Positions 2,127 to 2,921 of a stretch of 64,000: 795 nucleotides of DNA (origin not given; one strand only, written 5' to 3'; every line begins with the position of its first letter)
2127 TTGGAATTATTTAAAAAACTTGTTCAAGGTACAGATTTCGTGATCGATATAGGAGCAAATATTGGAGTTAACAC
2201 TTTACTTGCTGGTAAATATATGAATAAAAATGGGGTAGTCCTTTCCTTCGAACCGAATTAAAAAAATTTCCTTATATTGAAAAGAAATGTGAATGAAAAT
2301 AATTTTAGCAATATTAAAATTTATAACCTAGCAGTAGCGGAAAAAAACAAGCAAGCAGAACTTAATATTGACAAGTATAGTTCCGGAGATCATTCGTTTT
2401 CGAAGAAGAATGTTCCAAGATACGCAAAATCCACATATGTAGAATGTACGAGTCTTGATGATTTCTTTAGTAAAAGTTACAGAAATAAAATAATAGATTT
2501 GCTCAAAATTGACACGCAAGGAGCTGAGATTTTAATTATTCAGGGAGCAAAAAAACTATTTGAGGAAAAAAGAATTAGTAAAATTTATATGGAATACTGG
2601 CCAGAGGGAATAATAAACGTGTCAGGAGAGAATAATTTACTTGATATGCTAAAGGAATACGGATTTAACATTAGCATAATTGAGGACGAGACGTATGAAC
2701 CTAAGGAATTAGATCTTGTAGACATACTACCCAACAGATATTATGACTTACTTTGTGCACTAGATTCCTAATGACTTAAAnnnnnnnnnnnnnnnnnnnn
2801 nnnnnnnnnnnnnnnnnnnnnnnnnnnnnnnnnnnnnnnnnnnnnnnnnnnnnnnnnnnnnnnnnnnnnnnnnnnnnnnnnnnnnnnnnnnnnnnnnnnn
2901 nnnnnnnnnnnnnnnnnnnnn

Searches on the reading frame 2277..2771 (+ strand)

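Call 74: search_protein_families(library=pfam, proteins=[window:2277-2771:+], max_evalue=0.01)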
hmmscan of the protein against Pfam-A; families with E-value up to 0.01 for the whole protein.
window:2277-2771:+ (164 aa): 1 family
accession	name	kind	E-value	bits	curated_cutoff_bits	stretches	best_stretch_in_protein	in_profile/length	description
PF05050.19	Methyltransf_21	-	5e-14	53.2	22.7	1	13-130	47-171/173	Methyltransferase FkbM domain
